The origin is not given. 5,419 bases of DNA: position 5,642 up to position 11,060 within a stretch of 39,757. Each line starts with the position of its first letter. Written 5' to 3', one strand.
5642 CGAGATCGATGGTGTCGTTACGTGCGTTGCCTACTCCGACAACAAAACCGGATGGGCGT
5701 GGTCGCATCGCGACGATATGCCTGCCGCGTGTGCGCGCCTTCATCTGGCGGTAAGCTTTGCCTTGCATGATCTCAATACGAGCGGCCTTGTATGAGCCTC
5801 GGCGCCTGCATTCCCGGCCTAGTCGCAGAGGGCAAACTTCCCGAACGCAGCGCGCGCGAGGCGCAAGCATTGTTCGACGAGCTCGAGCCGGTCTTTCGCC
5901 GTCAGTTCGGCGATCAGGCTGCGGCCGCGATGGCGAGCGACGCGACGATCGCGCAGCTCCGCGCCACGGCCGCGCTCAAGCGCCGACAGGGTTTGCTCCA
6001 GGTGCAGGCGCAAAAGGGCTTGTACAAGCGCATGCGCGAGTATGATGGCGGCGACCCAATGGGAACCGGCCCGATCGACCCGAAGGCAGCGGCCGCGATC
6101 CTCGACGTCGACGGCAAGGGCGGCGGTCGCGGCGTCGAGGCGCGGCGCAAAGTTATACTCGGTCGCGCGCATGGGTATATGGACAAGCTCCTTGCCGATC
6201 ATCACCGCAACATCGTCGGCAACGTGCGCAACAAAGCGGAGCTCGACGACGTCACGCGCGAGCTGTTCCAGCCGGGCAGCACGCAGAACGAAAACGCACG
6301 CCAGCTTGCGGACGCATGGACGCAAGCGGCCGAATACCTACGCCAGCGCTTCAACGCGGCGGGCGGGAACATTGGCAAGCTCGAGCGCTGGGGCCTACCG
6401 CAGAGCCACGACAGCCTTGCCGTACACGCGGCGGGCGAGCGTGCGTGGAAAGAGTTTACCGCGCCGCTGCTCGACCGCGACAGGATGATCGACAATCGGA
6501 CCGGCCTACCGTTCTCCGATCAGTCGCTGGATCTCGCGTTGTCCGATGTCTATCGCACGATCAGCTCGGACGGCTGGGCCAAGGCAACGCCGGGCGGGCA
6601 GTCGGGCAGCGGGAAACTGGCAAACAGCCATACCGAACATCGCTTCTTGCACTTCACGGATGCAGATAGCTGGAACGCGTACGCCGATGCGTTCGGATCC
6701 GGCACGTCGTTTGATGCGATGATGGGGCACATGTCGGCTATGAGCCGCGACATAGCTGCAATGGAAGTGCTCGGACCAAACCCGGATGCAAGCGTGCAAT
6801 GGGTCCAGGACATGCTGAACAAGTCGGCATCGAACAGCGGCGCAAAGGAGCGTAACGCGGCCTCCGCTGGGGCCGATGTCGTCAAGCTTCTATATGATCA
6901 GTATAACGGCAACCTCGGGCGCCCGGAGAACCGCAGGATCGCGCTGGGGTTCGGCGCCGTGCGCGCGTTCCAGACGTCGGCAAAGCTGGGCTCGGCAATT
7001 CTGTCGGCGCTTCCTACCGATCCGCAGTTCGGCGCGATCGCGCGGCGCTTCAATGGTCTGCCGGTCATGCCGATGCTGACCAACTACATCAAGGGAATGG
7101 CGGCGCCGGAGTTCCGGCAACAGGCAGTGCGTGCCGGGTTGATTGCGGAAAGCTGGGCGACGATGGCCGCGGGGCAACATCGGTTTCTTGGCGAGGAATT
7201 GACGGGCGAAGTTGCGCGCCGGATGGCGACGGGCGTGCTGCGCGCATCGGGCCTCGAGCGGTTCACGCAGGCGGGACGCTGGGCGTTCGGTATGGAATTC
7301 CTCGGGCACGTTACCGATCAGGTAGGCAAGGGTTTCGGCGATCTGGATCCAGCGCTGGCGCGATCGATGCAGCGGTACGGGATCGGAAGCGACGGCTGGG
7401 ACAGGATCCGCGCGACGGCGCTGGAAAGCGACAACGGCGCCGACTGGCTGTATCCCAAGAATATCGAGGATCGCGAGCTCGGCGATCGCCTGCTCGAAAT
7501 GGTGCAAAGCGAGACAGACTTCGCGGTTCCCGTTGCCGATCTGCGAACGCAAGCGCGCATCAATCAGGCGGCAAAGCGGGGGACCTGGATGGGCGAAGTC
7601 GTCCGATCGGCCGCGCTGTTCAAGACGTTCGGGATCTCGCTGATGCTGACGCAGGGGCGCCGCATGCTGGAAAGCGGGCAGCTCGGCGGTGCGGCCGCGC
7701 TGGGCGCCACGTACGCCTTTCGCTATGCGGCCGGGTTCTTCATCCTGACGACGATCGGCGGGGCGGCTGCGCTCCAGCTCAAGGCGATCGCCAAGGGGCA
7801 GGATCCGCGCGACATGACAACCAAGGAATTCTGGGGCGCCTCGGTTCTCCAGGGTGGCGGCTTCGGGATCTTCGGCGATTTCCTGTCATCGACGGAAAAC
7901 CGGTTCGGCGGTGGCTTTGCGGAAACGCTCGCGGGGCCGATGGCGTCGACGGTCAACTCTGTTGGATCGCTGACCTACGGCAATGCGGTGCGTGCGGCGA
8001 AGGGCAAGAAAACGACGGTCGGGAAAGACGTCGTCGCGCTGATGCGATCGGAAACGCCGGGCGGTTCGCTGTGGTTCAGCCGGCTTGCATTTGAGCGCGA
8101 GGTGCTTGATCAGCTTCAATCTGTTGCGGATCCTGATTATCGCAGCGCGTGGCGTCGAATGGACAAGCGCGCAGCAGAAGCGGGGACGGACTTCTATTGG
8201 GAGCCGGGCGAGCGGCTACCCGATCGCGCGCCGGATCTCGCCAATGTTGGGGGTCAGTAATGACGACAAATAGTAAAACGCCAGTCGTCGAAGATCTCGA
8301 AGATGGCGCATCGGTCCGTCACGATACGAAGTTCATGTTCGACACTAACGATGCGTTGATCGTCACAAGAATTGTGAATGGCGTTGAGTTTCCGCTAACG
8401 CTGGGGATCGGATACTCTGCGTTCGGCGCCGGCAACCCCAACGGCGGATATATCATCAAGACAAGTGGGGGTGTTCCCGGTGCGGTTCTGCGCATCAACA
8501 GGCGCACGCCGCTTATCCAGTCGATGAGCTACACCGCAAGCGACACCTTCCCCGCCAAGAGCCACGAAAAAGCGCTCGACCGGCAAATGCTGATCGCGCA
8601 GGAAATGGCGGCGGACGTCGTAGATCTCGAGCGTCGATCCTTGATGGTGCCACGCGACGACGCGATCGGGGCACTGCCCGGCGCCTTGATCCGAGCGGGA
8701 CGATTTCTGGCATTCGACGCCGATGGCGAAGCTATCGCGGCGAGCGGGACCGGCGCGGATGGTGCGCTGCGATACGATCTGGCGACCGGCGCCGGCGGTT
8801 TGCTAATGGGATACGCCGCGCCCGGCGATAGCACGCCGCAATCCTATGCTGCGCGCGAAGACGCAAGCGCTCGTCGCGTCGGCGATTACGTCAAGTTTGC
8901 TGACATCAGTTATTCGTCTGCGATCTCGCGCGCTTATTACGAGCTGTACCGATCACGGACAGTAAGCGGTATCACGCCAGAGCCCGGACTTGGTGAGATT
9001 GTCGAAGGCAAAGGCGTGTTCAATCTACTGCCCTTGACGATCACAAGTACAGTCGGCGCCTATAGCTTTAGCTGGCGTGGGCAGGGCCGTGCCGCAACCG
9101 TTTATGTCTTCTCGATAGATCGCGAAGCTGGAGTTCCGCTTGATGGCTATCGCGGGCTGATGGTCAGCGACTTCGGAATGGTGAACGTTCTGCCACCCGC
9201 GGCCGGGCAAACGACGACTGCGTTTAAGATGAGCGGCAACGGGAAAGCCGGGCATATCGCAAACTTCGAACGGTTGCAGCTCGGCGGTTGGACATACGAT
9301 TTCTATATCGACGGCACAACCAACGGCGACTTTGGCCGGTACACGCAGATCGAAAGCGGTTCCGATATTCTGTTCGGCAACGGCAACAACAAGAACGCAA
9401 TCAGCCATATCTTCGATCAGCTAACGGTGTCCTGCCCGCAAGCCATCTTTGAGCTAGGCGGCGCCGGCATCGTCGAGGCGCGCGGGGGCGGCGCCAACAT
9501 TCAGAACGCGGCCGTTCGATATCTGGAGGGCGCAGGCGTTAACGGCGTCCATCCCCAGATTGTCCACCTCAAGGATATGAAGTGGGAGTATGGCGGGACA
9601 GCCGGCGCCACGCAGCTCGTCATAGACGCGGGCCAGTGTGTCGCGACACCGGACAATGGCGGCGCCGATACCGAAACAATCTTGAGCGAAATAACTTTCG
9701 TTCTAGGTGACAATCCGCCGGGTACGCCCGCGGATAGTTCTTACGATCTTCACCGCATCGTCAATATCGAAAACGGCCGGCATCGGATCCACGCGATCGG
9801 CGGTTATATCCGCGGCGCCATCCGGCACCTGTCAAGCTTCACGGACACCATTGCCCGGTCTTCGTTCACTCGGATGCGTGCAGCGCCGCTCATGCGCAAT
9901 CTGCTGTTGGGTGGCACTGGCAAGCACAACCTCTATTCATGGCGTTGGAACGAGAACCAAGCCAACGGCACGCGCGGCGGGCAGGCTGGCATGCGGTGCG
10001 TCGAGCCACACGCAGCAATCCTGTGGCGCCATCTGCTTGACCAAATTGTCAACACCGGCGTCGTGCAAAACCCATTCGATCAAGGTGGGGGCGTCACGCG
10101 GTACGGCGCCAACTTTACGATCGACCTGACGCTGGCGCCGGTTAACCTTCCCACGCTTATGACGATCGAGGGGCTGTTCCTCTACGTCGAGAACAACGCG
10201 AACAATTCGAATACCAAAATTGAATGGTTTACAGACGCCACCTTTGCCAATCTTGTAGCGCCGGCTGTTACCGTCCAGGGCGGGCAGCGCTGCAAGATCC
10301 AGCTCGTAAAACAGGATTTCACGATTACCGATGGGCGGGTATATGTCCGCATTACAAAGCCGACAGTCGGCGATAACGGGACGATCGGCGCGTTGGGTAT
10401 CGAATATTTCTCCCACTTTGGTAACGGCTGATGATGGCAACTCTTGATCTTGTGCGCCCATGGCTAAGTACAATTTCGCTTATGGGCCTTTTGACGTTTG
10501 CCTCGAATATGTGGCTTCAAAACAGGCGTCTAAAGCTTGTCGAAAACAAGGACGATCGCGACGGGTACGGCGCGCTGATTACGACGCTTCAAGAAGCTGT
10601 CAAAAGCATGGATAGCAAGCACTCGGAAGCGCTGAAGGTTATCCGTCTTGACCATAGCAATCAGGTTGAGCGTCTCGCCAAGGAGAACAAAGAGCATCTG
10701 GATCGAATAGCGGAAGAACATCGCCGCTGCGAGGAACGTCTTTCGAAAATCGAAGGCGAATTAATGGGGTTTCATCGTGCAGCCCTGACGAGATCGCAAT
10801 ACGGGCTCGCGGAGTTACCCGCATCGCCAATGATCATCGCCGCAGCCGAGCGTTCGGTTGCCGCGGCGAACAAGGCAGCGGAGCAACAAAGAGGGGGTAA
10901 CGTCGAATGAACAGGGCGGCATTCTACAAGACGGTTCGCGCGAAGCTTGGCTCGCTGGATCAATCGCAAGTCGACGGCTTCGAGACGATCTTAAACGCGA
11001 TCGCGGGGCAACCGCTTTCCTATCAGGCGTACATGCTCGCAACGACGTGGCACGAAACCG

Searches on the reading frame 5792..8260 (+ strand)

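Call 7: search_protein_families(library=phrogs, proteins=[window:5792-8260:+], max_evalue=0.001)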
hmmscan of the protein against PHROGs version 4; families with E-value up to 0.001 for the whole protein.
window:5792-8260:+ (822 aa): 3 families
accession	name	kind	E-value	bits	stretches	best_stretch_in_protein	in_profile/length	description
phrog_684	-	head and packaging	6.9e-169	565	1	48-818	56-838/840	virion structural protein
phrog_23925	-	unknown function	1.2e-53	183.6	1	38-453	46-460/471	-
phrog_26678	-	unknown function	3.6e-43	148.9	1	561-811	76-316/324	-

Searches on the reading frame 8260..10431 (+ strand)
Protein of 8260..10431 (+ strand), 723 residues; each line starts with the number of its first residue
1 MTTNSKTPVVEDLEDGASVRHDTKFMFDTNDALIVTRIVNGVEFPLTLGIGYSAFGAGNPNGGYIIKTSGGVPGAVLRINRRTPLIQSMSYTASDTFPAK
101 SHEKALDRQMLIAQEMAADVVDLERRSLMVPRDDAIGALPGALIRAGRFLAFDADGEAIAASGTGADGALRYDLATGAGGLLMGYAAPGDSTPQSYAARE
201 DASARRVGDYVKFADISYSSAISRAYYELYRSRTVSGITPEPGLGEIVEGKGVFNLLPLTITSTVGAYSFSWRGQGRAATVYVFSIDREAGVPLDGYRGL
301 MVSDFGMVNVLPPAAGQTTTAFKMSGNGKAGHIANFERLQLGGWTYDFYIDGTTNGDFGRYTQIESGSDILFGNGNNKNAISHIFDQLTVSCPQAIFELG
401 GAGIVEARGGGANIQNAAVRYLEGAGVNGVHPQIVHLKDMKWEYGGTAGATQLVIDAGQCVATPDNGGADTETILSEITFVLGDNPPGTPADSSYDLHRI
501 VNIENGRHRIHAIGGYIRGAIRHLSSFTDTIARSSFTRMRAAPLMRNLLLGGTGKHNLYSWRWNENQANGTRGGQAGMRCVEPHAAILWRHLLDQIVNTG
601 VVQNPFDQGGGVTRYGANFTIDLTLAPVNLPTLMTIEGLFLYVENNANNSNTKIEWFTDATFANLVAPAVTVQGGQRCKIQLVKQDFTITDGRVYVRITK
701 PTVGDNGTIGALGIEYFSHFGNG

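Call 7: search_protein_families(library=phrogs, proteins=[window:8260-10431:+], max_evalue=0.001)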
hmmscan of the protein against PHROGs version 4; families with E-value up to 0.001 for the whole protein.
window:8260-10431:+ (723 aa): 8 families
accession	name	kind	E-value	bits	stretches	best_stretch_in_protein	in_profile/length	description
phrog_1640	-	tail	5.8e-18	66.4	1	1-118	1-119/765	tail protein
phrog_30017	-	unknown function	2.8e-11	43.1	1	1-116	1-116/1025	-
phrog_13893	-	tail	5.1e-09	36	1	26-131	27-128/648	tail protein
phrog_5510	-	tail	5.4e-08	32.7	1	9-121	9-122/789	tail fiber protein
phrog_38237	-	unknown function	3e-07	30.1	1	30-123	31-125/697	-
phrog_6518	-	tail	9.9e-07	28.2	1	21-118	18-114/793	tail fiber protein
phrog_32960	-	unknown function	5.5e-06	25.9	0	44-116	45-118/762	-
phrog_36601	-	tail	0.00018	20.9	0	38-115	53-130/1084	tail fiber protein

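Call 71: search_protein_families(library=pfam, proteins=[window:8260-10431:+], max_evalue=0.01)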
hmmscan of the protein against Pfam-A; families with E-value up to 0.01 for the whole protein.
window:8260-10431:+ (723 aa): 0 families

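Call 96: search_protein_families(library=ncbifam, proteins=[window:8260-10431:+], max_evalue=0.05)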
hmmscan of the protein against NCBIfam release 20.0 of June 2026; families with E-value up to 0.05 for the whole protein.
window:8260-10431:+ (723 aa): 0 families

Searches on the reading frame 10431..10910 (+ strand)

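Call 7: search_protein_families(library=phrogs, proteins=[window:10431-10910:+], max_evalue=0.001)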
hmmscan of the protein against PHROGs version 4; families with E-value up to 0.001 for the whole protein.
window:10431-10910:+ (159 aa): 0 families

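Call 71: search_protein_families(library=pfam, proteins=[window:10431-10910:+], max_evalue=0.01)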
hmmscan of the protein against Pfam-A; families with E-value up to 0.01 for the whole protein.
window:10431-10910:+ (159 aa): 0 families

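Call 96: search_protein_families(library=ncbifam, proteins=[window:10431-10910:+], max_evalue=0.05)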
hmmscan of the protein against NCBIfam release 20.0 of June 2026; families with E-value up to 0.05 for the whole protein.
window:10431-10910:+ (159 aa): 2 families
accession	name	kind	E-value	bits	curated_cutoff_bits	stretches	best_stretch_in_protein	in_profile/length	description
NF048014.1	antitoxin_DarG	equivalog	0.016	14.5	250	1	6-117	175-286/338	type II toxin-antitoxin system antitoxin DNA ADP-ribosyl glycohydrolase DarG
TIGR01000.1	bacteriocin_acc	subfamily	0.041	12.7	258.85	0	50-110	246-306/457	bacteriocin secretion accessory protein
